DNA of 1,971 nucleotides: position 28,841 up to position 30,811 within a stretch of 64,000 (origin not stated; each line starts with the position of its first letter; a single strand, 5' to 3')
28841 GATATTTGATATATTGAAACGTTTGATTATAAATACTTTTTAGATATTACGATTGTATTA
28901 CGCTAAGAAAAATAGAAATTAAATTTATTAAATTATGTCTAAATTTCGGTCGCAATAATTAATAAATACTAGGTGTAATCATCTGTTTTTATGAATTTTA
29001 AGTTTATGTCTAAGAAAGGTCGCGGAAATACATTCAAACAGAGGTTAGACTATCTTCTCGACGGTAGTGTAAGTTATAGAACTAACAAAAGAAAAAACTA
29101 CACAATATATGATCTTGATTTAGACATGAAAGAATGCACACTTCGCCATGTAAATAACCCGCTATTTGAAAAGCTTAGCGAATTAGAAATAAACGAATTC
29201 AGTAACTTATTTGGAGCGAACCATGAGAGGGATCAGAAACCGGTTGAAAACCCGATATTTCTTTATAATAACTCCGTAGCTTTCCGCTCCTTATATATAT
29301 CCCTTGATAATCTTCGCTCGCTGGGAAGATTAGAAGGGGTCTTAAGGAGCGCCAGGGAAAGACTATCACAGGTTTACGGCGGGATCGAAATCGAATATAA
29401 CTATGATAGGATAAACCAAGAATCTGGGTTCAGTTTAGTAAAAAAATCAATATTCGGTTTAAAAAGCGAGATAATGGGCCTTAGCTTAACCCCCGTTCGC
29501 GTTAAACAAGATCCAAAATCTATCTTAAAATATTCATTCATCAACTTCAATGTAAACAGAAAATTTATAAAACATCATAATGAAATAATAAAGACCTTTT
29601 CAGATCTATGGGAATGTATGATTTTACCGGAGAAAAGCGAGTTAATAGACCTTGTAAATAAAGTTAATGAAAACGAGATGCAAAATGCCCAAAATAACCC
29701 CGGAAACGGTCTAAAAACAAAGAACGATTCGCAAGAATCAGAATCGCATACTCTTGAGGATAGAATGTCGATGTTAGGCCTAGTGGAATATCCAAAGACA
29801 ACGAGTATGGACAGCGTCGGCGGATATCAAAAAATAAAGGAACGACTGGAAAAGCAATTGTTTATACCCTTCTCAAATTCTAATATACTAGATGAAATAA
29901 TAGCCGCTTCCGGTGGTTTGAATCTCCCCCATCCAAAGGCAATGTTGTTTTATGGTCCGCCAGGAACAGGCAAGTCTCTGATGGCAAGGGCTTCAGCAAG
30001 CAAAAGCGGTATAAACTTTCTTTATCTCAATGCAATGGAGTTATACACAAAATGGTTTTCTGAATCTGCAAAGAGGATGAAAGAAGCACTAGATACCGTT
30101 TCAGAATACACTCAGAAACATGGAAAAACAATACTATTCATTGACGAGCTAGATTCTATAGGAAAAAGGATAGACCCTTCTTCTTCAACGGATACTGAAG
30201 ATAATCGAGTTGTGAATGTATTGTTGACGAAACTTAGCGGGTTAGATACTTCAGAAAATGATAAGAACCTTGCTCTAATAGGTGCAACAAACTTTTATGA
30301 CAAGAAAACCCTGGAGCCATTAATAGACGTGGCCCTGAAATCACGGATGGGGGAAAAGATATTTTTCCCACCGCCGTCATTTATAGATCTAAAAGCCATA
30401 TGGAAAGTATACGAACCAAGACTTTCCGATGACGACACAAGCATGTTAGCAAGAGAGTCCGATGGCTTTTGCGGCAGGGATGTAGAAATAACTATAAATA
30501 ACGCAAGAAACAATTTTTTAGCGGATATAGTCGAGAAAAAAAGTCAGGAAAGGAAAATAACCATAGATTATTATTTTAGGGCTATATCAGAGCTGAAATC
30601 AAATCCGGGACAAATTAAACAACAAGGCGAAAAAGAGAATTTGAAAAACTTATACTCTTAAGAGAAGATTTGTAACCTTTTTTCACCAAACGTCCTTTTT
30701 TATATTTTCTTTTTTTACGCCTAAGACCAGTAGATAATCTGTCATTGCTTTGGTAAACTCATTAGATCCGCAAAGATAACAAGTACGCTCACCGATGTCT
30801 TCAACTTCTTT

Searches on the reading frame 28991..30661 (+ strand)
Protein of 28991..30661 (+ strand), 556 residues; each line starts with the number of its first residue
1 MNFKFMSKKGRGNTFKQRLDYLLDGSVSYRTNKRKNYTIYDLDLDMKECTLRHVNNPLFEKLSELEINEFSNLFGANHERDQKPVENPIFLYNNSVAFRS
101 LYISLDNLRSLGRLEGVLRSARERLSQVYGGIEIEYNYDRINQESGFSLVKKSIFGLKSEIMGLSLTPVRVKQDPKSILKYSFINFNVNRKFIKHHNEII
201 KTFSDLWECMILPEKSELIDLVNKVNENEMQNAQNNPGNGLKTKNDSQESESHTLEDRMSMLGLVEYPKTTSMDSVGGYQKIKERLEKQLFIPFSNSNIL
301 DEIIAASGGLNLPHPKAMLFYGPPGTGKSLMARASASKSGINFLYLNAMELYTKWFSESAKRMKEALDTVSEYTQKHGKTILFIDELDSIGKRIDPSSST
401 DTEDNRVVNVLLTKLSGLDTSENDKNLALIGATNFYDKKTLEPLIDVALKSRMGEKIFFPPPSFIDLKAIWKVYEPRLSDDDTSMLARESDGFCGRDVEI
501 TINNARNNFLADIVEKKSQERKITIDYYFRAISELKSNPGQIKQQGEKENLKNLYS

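Call 3: search_protein_families(library=pfam, proteins=[window:28991-30661:+], max_evalue=0.1)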
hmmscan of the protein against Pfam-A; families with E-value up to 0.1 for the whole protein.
window:28991-30661:+ (556 aa): 12 families
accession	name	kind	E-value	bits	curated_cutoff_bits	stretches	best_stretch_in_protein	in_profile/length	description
PF00004.35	AAA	-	1.3e-28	100.5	21.2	1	318-460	1-130/131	ATPase family associated with various cellular activities (AAA)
PF13173.12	AAA_14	-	0.0002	21.8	27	1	316-389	3-73/129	AAA domain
PF13191.12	AAA_16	-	0.00048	21.1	32.6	0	310-351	19-63/167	AAA ATPase domain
PF05496.18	RuvB_N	-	0.00074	19.7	27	1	317-434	35-140/159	Holliday junction DNA helicase RuvB P-loop domain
PF07724.20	AAA_2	-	0.00091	19.7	27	1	318-415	6-99/166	AAA domain (Cdc48 subfamily)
PF07728.20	AAA_5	-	0.0012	19.3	22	1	318-453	2-139/139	AAA domain (dynein-related subfamily)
PF13401.12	AAA_22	-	0.0021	18.8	27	1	316-433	6-124/130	AAA domain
PF06745.19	ATPase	-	0.0046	16.8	26.6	1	300-333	8-37/231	KaiC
PF12775.13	AAA_7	-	0.016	15.2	25.8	1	313-387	31-109/181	P-loop containing dynein motor region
PF01078.27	Mg_chelatase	-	0.024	14.5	20.3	1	317-334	24-41/207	Magnesium chelatase, subunit ChlI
PF25199.1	nSTAND_NTPase5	-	0.046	14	34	1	314-412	40-130/145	Novel STAND NTPase 5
PF13479.12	AAA_24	-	0.07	13.4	27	0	316-392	3-78/195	AAA domain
